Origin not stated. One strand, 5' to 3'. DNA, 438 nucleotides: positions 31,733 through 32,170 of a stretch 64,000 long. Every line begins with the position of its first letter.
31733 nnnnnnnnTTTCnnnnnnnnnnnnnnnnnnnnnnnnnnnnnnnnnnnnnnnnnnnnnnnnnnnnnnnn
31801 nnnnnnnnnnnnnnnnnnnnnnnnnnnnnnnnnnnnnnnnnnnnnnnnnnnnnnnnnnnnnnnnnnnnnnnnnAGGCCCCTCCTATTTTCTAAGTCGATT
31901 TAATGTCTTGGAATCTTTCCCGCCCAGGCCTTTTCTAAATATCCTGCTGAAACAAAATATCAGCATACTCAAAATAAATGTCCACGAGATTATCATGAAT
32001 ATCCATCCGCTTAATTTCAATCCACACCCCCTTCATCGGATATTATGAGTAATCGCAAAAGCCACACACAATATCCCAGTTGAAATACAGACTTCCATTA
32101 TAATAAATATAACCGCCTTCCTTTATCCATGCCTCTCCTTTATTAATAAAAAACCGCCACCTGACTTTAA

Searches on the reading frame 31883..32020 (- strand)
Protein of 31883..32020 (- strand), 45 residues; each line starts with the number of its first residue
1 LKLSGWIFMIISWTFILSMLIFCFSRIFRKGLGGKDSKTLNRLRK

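Call 3: search_protein_families(library=pfam, proteins=[window:31883-32020:-], max_evalue=0.01)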
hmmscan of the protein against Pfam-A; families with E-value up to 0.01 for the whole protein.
window:31883-32020:- (45 aa): 1 family
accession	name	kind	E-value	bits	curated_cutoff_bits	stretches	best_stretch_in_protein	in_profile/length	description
PF02028.23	BCCT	-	0.0092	14.9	27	1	4-38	38-72/485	BCCT, betaine/carnitine/choline family transporter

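Call 5: search_protein_families(library=ncbifam, proteins=[window:31883-32020:-], max_evalue=0.001)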
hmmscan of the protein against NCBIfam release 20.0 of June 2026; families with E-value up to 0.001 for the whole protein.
window:31883-32020:- (45 aa): 0 families

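Call 23: search_protein_families(library=ncbifam, proteins=[window:31886-32020:-], max_evalue=10)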
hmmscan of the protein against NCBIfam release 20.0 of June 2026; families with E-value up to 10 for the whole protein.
seq(45 aa): 2 families
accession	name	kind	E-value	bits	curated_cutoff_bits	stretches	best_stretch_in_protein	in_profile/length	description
TIGR00964.1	secE_bact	equivalog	0.013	15.4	27.55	1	6-32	26-52/57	preprotein translocase subunit SecE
NF047949.1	CcmD_like_Wolb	equivalog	0.32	10.6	45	1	10-27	10-27/45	CcmD-like small membrane protein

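Call 41: search_protein_families(library=pfam, proteins=[window:31886-32020:-], max_evalue=10)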
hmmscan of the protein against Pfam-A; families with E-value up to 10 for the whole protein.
seq(45 aa): 1 family
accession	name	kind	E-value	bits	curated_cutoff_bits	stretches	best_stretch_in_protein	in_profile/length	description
PF02028.23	BCCT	-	0.0092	14.9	27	1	4-38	38-72/485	BCCT, betaine/carnitine/choline family transporter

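Call 49: find_homologous_proteins(query=window:31886-32020:-, max_evalue=0.01)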
Query seq(45 aa) (45 aa): 34 proteins with E <= 0.01 among 34 candidates.
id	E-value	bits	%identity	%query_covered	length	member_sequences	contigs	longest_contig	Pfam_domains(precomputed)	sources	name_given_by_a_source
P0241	5.4e-19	84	91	100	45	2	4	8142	-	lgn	-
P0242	4.6e-17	78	80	100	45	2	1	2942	-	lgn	-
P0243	4.9e-17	78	80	100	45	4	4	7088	-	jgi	-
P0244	5.9e-17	77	80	100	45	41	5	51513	-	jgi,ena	jgi:choline-glycine betaine transporter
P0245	6.1e-17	77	80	100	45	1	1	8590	-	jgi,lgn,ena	-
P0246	6.3e-17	77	82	100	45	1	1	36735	-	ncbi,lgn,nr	ncbi:MAG: hypothetical protein HZC11_06795 [Nitrospirae bacterium]|nr:hypothetical protein [Nitrospi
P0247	6.9e-17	77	80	100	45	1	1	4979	-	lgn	-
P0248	1.6e-16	76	80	100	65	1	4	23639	-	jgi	-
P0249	1.9e-16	76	82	100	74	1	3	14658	-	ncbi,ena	-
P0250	2.0e-16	76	80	100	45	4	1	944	-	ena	-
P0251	5.9e-16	74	78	100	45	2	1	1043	-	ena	-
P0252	8.2e-16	74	80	100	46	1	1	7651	-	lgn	-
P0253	2.5e-15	72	80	100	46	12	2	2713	-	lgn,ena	-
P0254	6.4e-15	71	79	93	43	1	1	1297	-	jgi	jgi:choline-glycine betaine transporter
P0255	2.3e-14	69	78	100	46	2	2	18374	-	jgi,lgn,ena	jgi:hypothetical protein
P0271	1.0e-11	61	69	100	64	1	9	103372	-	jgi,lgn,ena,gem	jgi:hypothetical protein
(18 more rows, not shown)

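Call 50: find_encoding_contigs(protein=P0246, flank=7000, max_places=1)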
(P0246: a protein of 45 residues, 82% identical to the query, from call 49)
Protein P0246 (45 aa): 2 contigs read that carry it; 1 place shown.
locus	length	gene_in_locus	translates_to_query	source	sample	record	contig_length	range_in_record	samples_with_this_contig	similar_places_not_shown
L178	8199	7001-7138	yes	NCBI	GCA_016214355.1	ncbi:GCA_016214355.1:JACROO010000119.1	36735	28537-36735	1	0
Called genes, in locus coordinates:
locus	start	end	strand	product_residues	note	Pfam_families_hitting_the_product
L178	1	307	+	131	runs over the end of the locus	PF01471:PG_binding_1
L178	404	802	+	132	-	-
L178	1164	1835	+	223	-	PF00691:OmpA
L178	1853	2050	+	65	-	-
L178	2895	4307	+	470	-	PF00982:Glyco_transf_20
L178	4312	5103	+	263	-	PF02358:Trehalose_PPase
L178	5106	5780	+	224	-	PF19027:DUF5752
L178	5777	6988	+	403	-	PF21269:TreT_GT1, PF20706:GT4-conflict (weak), PF00534:Glycos_transf_1, PF13692:Glyco_trans_1_4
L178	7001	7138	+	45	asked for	-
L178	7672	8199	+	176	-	PF01699:Na_Ca_ex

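Call 51: find_encoding_contigs(protein=P0271, flank=7000, max_places=2)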
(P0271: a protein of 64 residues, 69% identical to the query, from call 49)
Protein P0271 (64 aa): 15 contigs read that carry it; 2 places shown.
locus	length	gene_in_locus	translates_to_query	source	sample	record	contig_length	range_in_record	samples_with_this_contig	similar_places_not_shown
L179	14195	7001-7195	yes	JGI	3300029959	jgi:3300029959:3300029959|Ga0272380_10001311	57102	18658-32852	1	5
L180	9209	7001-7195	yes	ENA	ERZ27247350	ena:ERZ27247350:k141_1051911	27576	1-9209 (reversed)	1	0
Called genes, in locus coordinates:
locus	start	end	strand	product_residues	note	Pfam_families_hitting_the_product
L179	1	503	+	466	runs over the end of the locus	PF02874:ATP-synt_ab_N, PF00006:ATP-synt_ab, PF22919:ATP-synt_VA_C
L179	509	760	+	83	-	PF02823:ATP-synt_DE_N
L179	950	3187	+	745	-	PF00982:Glyco_transf_20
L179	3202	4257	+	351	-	PF21088:MS_channel_1st (weak), PF00924:MS_channel_2nd, PF21082:MS_channel_3rd (weak)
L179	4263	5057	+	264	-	PF02358:Trehalose_PPase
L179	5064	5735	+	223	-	PF19027:DUF5752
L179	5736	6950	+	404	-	PF21269:TreT_GT1, PF20706:GT4-conflict (weak), PF00534:Glycos_transf_1, PF13692:Glyco_trans_1_4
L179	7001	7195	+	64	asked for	-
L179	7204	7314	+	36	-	-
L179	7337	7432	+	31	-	-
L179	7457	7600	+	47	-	-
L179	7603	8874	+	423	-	PF00939:Na_sulph_symp, PF02040:ArsB, PF03600:CitMHS, PF06808:DctM, PF00939:Na_sulph_symp, PF03600:CitMHS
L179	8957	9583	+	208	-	PF06971:Put_DNA-bind_N, PF02629:CoA_binding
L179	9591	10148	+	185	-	PF01257:2Fe-2S_thioredx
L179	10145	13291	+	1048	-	PF01512:Complex1_51K, PF01266:DAO (faint), PF10589:NADH_4Fe-4S, PF14691:Fer4_20, PF07992:Pyr_redox_2, PF13450:NAD_binding_8, PF13738:Pyr_redox_3, PF00070:Pyr_redox (weak), +4 more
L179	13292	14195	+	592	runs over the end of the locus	PF13510:Fer2_4, PF10588:NADH-G_4Fe-4S_3, PF14697:Fer4_21 (weak), PF22117:Fer4_Nqo3, PF12838:Fer4_7, PF00037:Fer4 (weak), PF02906:Fe_hyd_lg_C, PF02256:Fe_hyd_SSU, +4 more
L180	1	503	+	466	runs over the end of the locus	PF02874:ATP-synt_ab_N, PF00006:ATP-synt_ab, PF22919:ATP-synt_VA_C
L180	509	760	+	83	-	PF02823:ATP-synt_DE_N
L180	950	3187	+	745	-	PF00982:Glyco_transf_20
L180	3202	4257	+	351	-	PF21088:MS_channel_1st (weak), PF00924:MS_channel_2nd, PF21082:MS_channel_3rd (weak)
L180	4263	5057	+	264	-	PF02358:Trehalose_PPase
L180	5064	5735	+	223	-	PF19027:DUF5752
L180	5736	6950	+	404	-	PF21269:TreT_GT1, PF20706:GT4-conflict (weak), PF00534:Glycos_transf_1, PF13692:Glyco_trans_1_4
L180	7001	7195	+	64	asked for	-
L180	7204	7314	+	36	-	-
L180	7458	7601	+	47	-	-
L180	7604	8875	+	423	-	PF00939:Na_sulph_symp, PF02040:ArsB, PF03600:CitMHS, PF06808:DctM, PF00939:Na_sulph_symp, PF03600:CitMHS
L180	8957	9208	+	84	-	?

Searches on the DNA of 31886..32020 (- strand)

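Call 53: search_rna_families(sources=[L178, L179, L003, L020, L038, L028, L171], threshold=gathering)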
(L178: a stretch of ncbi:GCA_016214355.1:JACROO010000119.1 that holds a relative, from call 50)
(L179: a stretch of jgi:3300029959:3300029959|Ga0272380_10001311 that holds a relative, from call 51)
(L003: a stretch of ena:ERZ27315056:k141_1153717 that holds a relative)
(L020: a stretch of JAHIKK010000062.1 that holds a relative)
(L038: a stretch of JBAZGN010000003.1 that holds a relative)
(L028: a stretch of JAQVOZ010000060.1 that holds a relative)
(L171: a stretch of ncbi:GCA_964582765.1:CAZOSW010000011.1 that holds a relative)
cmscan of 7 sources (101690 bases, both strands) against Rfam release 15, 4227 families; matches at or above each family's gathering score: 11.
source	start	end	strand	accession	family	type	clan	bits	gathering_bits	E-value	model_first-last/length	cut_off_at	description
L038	5228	5300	+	RF00005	tRNA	Gene; tRNA;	CL00001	67.7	29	2.2e-12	1-71/71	no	tRNA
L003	5353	5425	+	RF00005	tRNA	Gene; tRNA;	CL00001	65.9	29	6.5e-12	1-71/71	no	tRNA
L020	828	900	+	RF00005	tRNA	Gene; tRNA;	CL00001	65.9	29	6.5e-12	1-71/71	no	tRNA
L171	6675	6747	+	RF00005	tRNA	Gene; tRNA;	CL00001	65.5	29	8.4e-12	1-71/71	no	tRNA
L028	1974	2046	+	RF00005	tRNA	Gene; tRNA;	CL00001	65.2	29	1.1e-11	1-71/71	no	tRNA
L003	4796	4867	+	RF00005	tRNA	Gene; tRNA;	CL00001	63.4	29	3.2e-11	1-71/71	no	tRNA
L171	4538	4609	+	RF00005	tRNA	Gene; tRNA;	CL00001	63.4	29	3.2e-11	1-71/71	no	tRNA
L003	16363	16436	+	RF00005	tRNA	Gene; tRNA;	CL00001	59.2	29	4.7e-10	1-71/71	no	tRNA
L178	918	974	+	RF03057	nhaA-I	Cis-reg; riboswitch;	-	56.8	37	2.4e-08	1-55/55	no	nhaA-I RNA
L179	843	899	+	RF03057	nhaA-I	Cis-reg; riboswitch;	-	48.7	37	2.3e-06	1-55/55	no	nhaA-I RNA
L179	6964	7018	+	RF03057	nhaA-I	Cis-reg; riboswitch;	-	47.9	37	3.5e-06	1-55/55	no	nhaA-I RNA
